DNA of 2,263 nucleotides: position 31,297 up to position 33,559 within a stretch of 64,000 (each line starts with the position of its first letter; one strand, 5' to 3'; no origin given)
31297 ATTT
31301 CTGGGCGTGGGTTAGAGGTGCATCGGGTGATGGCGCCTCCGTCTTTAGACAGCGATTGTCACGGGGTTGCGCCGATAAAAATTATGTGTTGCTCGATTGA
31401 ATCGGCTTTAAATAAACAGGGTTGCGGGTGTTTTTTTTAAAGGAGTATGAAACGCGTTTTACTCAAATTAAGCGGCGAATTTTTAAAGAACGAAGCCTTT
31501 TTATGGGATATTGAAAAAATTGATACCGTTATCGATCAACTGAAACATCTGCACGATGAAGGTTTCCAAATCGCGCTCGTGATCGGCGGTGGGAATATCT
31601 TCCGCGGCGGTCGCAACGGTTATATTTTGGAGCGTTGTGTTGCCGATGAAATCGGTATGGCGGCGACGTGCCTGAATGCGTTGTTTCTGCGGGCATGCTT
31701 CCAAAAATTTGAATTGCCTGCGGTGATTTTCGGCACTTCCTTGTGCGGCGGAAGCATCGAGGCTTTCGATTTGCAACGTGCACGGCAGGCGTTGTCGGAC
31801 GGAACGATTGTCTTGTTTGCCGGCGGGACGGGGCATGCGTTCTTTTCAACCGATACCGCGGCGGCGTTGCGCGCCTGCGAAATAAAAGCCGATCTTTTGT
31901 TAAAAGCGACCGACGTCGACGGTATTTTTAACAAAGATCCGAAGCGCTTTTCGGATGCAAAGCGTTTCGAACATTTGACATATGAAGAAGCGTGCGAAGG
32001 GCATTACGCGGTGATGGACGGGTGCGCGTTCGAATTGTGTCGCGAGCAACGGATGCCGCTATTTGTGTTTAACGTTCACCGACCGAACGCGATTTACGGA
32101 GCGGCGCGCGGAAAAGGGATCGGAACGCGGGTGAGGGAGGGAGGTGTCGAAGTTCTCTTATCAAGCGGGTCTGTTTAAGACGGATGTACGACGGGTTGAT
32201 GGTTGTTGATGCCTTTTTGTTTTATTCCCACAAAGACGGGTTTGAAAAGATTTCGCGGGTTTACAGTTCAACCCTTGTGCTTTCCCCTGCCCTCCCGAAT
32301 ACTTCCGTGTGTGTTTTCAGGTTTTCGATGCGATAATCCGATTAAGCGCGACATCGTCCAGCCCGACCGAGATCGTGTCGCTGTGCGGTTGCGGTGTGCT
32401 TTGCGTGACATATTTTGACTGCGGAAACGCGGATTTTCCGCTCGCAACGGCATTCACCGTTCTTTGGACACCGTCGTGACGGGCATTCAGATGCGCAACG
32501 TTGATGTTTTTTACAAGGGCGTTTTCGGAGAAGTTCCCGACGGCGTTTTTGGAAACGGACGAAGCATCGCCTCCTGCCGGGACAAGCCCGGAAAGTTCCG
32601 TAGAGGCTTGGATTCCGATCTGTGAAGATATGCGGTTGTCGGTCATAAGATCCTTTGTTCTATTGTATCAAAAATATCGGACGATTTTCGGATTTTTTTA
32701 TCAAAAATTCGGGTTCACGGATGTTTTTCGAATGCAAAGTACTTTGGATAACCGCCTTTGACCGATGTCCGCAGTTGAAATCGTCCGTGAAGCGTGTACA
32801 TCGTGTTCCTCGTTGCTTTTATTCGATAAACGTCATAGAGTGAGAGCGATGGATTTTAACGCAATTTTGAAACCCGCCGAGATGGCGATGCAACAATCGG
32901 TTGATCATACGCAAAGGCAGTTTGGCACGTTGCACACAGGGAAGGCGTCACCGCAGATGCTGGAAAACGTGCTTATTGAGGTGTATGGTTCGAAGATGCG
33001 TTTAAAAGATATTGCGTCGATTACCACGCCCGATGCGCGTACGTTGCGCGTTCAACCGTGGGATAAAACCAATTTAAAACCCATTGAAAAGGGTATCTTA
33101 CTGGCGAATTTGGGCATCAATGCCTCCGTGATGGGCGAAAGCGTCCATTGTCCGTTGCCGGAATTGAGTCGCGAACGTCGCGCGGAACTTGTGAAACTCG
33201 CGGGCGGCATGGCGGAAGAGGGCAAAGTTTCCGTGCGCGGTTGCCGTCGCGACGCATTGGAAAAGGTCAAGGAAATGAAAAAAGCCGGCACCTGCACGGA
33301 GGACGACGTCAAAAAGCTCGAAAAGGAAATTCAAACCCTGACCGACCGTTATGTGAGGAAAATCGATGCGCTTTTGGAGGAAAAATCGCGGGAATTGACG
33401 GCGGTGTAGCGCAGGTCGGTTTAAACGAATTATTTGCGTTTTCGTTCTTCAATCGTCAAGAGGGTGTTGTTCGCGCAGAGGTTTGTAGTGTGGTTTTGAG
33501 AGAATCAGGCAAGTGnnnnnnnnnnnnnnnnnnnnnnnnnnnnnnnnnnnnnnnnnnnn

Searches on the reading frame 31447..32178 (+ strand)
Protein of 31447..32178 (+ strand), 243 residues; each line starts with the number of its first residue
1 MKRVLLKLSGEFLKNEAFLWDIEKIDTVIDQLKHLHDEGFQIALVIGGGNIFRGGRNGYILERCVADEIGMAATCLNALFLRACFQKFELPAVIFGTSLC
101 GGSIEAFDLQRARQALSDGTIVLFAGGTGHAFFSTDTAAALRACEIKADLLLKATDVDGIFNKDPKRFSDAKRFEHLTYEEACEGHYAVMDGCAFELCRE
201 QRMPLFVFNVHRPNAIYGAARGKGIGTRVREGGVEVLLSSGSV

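Call 44: search_protein_families(library=pfam, proteins=[window:31447-32178:+], max_evalue=0.001)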
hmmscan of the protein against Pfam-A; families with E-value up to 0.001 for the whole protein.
window:31447-32178:+ (243 aa): 1 family
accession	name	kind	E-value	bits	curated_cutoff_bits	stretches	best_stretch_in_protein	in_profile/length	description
PF00696.33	AA_kinase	-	3.7e-36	125.5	24.9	1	2-209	1-234/234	Amino acid kinase family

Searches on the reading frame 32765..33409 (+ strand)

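Call 44: search_protein_families(library=pfam, proteins=[window:32765-33409:+], max_evalue=0.001)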
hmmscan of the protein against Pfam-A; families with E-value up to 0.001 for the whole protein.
window:32765-33409:+ (214 aa): 1 family
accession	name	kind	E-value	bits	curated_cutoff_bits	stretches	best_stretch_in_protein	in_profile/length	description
PF01765.24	RRF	-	8.5e-56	188.7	29.7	1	50-211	2-163/164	Ribosome recycling factor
